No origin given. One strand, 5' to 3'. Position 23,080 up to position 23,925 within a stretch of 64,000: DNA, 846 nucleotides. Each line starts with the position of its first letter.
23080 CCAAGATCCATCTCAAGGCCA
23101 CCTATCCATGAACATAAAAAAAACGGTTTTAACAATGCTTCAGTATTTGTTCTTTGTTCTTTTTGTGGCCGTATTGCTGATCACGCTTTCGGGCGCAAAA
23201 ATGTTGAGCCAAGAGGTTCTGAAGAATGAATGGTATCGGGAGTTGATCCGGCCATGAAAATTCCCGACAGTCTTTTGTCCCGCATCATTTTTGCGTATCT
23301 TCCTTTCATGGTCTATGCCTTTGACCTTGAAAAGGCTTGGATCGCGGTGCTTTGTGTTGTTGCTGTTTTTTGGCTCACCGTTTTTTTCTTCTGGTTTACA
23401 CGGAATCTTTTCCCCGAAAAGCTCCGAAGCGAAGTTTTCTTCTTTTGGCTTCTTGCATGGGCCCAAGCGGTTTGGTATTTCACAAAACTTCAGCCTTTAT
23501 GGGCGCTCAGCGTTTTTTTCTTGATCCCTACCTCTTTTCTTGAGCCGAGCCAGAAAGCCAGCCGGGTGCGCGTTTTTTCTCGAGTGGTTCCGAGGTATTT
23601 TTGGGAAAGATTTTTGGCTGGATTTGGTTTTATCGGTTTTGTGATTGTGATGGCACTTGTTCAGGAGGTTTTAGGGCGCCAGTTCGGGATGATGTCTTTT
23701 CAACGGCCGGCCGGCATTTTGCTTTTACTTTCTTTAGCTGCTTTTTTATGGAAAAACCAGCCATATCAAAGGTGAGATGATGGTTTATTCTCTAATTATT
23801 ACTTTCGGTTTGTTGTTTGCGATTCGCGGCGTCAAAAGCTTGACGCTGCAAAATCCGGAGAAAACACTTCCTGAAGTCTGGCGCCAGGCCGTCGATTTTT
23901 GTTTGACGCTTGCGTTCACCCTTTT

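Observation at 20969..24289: Stripped-down Rnf/Nqr-like membrane module (C, D, 49-aa stub, E-like, A-like) fused to the 3' end of the biotin operon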

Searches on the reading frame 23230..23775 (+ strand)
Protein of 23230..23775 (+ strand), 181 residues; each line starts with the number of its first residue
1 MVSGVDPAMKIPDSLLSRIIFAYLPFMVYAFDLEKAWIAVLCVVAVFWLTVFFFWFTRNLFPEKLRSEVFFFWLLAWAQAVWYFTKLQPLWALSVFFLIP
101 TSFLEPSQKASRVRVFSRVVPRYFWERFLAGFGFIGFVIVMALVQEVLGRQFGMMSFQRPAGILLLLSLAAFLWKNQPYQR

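Call 3: search_protein_families(library=pfam, proteins=[window:23230-23775:+], max_evalue=1)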
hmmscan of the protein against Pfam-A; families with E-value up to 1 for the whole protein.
window:23230-23775:+ (181 aa): 2 families
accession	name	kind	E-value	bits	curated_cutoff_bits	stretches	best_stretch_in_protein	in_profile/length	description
PF02508.19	Rnf-Nqr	-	0.0035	17.8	23.8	1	25-84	24-83/174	Rnf-Nqr subunit, membrane protein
PF10066.14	DUF2304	-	0.39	11.4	25.5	0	126-174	29-77/106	Uncharacterized conserved protein (DUF2304)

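Call 4: search_protein_families(library=ncbifam, proteins=[window:23230-23775:+], max_evalue=1)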
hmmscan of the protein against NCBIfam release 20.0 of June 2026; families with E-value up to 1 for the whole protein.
window:23230-23775:+ (181 aa): 0 families

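Call 5: find_homologous_proteins(query=window:23230-23775:+, max_evalue=0.001)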
Query window:23230-23775:+ (181 aa): 8 proteins with E <= 0.001 among 230 candidates.
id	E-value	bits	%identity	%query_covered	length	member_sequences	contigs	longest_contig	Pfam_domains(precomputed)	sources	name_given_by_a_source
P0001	8.6e-106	370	100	96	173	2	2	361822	-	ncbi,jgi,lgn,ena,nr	ncbi:MAG TPA: hypothetical protein PLO78_03585 [Candidatus Omnitrophota bacterium]|nr:hypothetical p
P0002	8.6e-84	299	79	96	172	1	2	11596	-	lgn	-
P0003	4.0e-70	254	68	96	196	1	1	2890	-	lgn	-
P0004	3.3e-61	225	61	96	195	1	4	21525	-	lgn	-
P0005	2.8e-60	222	66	85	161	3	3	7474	-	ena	-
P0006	3.5e-53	199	58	95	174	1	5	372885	-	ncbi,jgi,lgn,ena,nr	ncbi:MAG TPA: hypothetical protein PLL75_02370 [Candidatus Omnitrophota bacterium]|nr:hypothetical p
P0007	2.4e-46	176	50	90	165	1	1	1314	-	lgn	-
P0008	1.1e-42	164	52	96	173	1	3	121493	-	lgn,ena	-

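Call 7: find_encoding_contigs(protein=P0006, flank=10000, max_places=2)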
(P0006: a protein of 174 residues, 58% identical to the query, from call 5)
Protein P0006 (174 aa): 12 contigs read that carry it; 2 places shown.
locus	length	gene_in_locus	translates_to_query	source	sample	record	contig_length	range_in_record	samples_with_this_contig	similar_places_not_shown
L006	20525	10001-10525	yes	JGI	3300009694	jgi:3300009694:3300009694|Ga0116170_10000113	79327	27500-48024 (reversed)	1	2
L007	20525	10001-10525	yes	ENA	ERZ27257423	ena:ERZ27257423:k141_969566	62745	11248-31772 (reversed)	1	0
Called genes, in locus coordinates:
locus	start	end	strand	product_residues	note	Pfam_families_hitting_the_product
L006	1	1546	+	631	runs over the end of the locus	PF00005:ABC_tran, PF02463:SMC_N (faint), PF13191:AAA_16 (faint), PF13555:AAA_29 (faint), PF00006:ATP-synt_ab (faint), PF12848:ABC_tran_Xtn, PF00005:ABC_tran, PF16326:ABC_tran_CTD, +5 more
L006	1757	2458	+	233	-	PF08889:WbqC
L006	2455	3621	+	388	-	PF00155:Aminotran_1_2 (weak), PF01041:DegT_DnrJ_EryC1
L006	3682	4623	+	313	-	PF00535:Glycos_transf_2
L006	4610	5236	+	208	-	PF08242:Methyltransf_12 (weak)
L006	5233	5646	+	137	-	-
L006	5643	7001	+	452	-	PF00202:Aminotran_3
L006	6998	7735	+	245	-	PF01656:CbiA, PF13500:AAA_26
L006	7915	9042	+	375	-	PF01512:Complex1_51K, PF10531:SLBB (weak), PF00037:Fer4 (faint), PF12797:Fer4_2 (faint), PF12800:Fer4_4 (faint), PF12838:Fer4_7 (weak), PF13187:Fer4_9 (weak), PF13237:Fer4_10, +1 more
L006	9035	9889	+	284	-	PF03116:NQR2_RnfD_RnfE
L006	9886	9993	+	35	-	-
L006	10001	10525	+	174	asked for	-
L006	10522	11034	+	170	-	-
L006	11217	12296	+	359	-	PF00437:T2SSE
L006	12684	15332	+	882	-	PF02739:5_3_exonuc_N, PF01367:5_3_exonuc, PF01612:DNA_pol_A_exo1, PF22619:DNA_polI_exo1, PF00476:DNA_pol_A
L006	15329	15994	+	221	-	PF01121:CoaE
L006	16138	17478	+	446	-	PF07498:Rho_N, PF07497:Rho_RNA_bind, PF00006:ATP-synt_ab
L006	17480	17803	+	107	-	PF01197:Ribosomal_L31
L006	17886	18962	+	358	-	PF03462:PCRF, PF00472:RF-1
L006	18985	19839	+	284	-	PF17827:PrmC_N, PF03602:Cons_hypoth95 (weak), PF05175:MTS, PF06325:PrmA (weak), PF13847:Methyltransf_31 (weak), PF08242:Methyltransf_12 (weak), PF13649:Methyltransf_25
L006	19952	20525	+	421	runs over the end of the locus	PF00275:EPSP_synthase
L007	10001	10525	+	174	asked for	-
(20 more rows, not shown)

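Call 8: find_encoding_contigs(protein=P0008, flank=10000, max_places=2)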
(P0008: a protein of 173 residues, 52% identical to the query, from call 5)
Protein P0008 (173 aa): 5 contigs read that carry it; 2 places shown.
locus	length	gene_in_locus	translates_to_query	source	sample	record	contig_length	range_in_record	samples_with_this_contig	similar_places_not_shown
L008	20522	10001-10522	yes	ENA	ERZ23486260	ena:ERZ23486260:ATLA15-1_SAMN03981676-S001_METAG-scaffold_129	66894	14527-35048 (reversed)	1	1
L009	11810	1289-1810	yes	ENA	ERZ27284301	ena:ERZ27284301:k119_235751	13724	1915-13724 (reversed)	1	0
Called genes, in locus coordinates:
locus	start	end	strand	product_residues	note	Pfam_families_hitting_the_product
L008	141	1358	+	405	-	PF13412:HTH_24 (weak), PF00480:ROK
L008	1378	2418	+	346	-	PF04055:Radical_SAM, PF06968:BATS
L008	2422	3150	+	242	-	PF00106:adh_short, PF23441:SDR (weak), PF08659:KR, PF13561:adh_short_C2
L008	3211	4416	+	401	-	PF00109:ketoacyl-synt, PF02801:Ketoacyl-synt_C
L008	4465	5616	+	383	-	PF00155:Aminotran_1_2, PF01053:Cys_Met_Meta_PP (weak)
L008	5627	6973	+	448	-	PF00202:Aminotran_3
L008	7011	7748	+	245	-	PF01656:CbiA, PF13500:AAA_26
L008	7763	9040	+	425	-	PF13375:RnfC_N, PF01512:Complex1_51K, PF13187:Fer4_9 (faint), PF12838:Fer4_7 (weak), PF13183:Fer4_8 (faint), PF13237:Fer4_10 (weak), PF14697:Fer4_21 (weak)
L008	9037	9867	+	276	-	PF03116:NQR2_RnfD_RnfE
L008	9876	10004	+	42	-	-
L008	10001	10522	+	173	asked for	-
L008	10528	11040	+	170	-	-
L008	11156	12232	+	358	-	PF00437:T2SSE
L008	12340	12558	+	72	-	-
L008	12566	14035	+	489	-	-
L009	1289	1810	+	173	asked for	-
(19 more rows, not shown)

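Call 9: find_encoding_contigs(protein=P0004, flank=10000, max_places=2)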
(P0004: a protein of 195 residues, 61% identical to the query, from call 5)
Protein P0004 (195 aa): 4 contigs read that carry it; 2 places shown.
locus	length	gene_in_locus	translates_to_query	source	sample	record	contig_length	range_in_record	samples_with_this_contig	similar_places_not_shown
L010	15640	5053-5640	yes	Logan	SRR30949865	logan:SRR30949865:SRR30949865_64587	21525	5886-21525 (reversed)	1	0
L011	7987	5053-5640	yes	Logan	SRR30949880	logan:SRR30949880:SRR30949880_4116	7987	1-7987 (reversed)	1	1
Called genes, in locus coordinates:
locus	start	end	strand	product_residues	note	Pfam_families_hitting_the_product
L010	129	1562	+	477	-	PF00202:Aminotran_3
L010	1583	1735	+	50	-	-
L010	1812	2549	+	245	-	PF01656:CbiA, PF13500:AAA_26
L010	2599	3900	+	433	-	PF13375:RnfC_N, PF01512:Complex1_51K, PF10531:SLBB (weak), PF13187:Fer4_9 (faint), PF13237:Fer4_10, PF12838:Fer4_7 (weak), PF13183:Fer4_8 (weak), PF13534:Fer4_17 (weak), +5 more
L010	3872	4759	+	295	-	PF03116:NQR2_RnfD_RnfE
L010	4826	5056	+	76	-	-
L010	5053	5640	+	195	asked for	-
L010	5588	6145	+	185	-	-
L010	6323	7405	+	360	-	PF00437:T2SSE, PF13191:AAA_16 (weak)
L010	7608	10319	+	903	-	PF02739:5_3_exonuc_N, PF01367:5_3_exonuc, PF01612:DNA_pol_A_exo1, PF22619:DNA_polI_exo1, PF00476:DNA_pol_A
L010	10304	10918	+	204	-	PF01121:CoaE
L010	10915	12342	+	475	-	PF07498:Rho_N, PF07497:Rho_RNA_bind, PF00006:ATP-synt_ab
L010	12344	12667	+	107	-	PF01197:Ribosomal_L31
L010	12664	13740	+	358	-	PF03462:PCRF, PF00472:RF-1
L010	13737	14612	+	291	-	PF17827:PrmC_N, PF03602:Cons_hypoth95, PF05175:MTS, PF06325:PrmA, PF13847:Methyltransf_31, PF08241:Methyltransf_11, PF08242:Methyltransf_12, PF13649:Methyltransf_25, +5 more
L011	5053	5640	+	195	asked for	-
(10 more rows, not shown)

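Call 13: search_solved_structures(query=window:23230-23775:+, show_alignments=3, max_evalue=10)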
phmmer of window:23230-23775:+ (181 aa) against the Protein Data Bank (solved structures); distinct sequences matched with E-value up to 10: 1.
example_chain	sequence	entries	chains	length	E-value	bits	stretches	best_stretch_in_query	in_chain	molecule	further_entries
7xk3_D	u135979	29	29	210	4.7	10.8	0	28-154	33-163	Na(+)-translocating NADH-quinone reductase subunit D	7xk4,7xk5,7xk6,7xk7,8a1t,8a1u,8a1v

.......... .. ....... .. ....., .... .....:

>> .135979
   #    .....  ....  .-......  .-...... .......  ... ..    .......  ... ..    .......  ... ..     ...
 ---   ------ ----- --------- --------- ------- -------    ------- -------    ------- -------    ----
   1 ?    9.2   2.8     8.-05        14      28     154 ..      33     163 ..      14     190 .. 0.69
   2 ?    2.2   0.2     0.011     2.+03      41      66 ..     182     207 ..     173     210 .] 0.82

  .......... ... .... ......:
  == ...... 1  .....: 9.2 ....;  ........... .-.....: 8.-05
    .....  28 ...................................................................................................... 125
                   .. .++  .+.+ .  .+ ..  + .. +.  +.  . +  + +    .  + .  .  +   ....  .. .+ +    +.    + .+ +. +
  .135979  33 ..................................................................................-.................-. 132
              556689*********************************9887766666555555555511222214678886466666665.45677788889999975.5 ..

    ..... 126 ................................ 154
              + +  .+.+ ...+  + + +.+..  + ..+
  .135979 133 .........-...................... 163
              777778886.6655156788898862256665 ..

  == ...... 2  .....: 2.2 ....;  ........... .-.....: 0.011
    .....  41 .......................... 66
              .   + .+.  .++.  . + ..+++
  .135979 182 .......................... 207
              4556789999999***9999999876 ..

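Call 23: find_related_loci(query=A1, collection=genome_contigs, flank=10000)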
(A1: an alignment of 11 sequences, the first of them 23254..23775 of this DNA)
Query A1 (173 aa) in genome_contigs; peptide patterns used: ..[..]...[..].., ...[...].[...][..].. (x = any residue, [..] = any of these).
99 stretches matched a pattern; 19 encode a relative of the query (tblastn E <= 1e-3); 19 distinct loci.
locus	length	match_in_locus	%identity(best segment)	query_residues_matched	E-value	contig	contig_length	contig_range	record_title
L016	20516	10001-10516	57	1-172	8e-61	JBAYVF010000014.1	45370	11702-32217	MAG: Candidatus Omnitrophota bacterium isolate SO_2016_LW3_53 scaffold01206_LW162_2016, whole genome shotgun sequence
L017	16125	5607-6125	57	1-173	1e-60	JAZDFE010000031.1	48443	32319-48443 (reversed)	MAG: Candidatus Omnitrophota bacterium isolate MEGAHIT-group-0.189 k141_4870942, whole genome shotgun sequence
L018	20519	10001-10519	56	1-173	2e-60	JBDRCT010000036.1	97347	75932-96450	MAG: Candidatus Omnitrophota bacterium isolate MEGAHIT-group-1.200 k141_4073391, whole genome shotgun sequence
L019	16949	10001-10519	55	1-173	2e-60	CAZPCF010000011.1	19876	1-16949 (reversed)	MAG TPA_asm: uncultured bacterium isolate SRP178699_co1_136 genome assembly, contig: NODE_3283_length_19876_cov_5.054891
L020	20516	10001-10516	58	1-172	4e-59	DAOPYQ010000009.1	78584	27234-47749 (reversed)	MAG TPA_asm: Candidatus Omnitrophota bacterium isolate AMR_MDS_1310 NODE_201_length_78584_cov_11.187472, whole genome sh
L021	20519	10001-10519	55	1-173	3e-57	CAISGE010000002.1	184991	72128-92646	MAG: Candidatus Omnitrophica bacterium isolate AM-lipid-02-D9_bin-1187 genome assembly, contig: bin-1187:02/80, whole ge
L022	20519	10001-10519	54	1-173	3e-56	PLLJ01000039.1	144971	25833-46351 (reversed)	MAG: Candidatus Omnitrophota bacterium isolate fen_1321 73.20120800_E3X.43_contig_2009, whole genome shotgun sequence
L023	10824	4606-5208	49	1-173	6e-56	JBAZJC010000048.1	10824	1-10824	MAG: Candidatus Omnitrophota bacterium isolate SO_2017_LW4_11 scaffold_11705_c1_LW137-91_2017, whole genome shotgun sequ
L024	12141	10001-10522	52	1-173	1e-55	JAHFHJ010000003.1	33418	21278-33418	MAG: Candidatus Omnitrophota bacterium isolate nzgw336 NODE_914_length_33419_cov_10.355757, whole genome shotgun sequenc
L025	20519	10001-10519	54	1-173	1e-55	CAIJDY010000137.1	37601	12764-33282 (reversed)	MAG: Candidatus Omnitrophica bacterium isolate AM5_bin-0692 genome assembly, contig: bin-0692:137/229, whole genome shot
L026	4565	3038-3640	48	1-173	1e-55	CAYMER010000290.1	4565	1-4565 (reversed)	MAG TPA_asm: uncultured bacterium isolate binchicken_co18_506 genome assembly, contig: k141_1382420, whole genome shotgu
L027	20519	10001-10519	54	1-173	1e-54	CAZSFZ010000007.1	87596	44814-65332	MAG TPA_asm: uncultured bacterium isolate binchicken_co117_453 genome assembly, contig: NODE_448_length_87596_cov_27.022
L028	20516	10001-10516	57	1-172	3e-61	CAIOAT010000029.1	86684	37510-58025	MAG: Candidatus Omnitrophica bacterium isolate AM-2014-D6_bin-627 genome assembly, contig: bin-627:29/50, whole genome s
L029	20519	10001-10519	56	1-173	6e-54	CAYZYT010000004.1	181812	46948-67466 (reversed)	MAG TPA_asm: uncultured bacterium isolate SRP272421_co2_334 genome assembly, contig: NODE_35_length_181812_cov_14.598816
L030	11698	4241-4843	46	1-173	7e-54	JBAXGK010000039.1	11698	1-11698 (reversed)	MAG: Candidatus Omnitrophota bacterium isolate ELA295 MAG295_39, whole genome shotgun sequence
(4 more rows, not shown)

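Call 24: search_solved_structures(query=A1, show_alignments=2, max_evalue=10)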
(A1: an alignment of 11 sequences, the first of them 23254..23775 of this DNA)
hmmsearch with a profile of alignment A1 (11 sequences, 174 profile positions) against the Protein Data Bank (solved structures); distinct sequences matched with E-value up to 10: 0.

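Call 40: search_protein_representatives(alignment_id=A2)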
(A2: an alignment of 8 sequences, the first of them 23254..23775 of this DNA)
Query: 8 sequences, 173 profile positions. Proteins with E-value up to 0.001 (for the whole library): 106; up to 1e-10: 63; up to 1e-30: 8. The best 106 are listed.
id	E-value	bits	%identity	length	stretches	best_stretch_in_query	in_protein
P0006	3.4e-78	278.1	-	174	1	1-172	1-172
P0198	1.1e-59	217.9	-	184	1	3-170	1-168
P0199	3.2e-58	213.1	-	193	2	11-115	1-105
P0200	4.1e-43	163.9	-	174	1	1-171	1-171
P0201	5.6e-37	143.9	-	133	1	11-110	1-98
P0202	2.0e-36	142.1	-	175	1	1-169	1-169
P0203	1.3e-34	136.2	-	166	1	10-171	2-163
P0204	4.4e-32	128.0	-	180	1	1-170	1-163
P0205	4.3e-26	108.5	-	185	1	7-171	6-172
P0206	3.3e-24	102.3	-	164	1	5-170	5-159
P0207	7.9e-24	101.1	-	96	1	91-171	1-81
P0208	2.5e-23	99.5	-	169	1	8-172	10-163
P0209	1.8e-22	96.7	-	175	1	1-170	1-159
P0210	2.5e-22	96.2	-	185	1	8-172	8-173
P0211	2.5e-22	96.2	-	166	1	17-172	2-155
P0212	3.4e-22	95.8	-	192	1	6-172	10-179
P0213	3.7e-22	95.7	-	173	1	6-170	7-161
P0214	2.0e-21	93.3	-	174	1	6-170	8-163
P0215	5.4e-20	88.6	-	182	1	1-170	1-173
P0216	2.2e-19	86.6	-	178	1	9-170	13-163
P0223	3.6e-18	82.7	-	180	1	1-170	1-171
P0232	2.3e-16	76.8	-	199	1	1-169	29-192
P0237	3.8e-15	72.8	-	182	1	2-171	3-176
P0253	6.6e-12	62.3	-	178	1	1-167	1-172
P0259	1.0e-10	58.4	-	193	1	12-168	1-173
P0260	1.4e-10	58.0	-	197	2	11-91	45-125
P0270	1.7e-09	54.4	-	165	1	11-167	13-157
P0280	1.3e-08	51.5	-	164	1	5-164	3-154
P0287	8.6e-08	48.9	-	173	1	7-171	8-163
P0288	3.4e-07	47.0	-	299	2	9-108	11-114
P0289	9.8e-07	45.4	-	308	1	6-93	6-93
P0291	4.2e-06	43.4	-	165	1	6-169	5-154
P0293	5.5e-06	43.0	-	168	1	9-166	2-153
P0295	9.8e-06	42.2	-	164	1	1-165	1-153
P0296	6.6e-05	39.5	-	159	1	8-168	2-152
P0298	2.3e-04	37.7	-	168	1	9-165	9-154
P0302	4.7e-04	36.7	-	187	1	4-173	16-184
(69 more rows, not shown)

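Call 42: search_protein_families(library=pfam, alignment_id=A5, max_evalue=0.01)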
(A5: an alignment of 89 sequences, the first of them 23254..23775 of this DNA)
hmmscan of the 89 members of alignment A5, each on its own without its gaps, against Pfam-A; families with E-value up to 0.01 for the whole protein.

A. member 1, window:23254-23775:+ (173 aa): 1 family
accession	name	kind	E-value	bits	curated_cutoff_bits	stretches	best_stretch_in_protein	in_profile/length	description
PF02508.19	Rnf-Nqr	-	0.0019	18.7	23.8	0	17-76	24-83/174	Rnf-Nqr subunit, membrane protein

B. families by the number of members that match (of 89 scanned): 3 families
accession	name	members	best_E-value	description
PF02508.19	Rnf-Nqr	23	2.6e-07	Rnf-Nqr subunit, membrane protein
PF12036.14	DUF3522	1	0.0013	Protein of unknown function (DUF3522)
PF00115.25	COX1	1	0.0099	Cytochrome C and Quinol oxidase polypeptide I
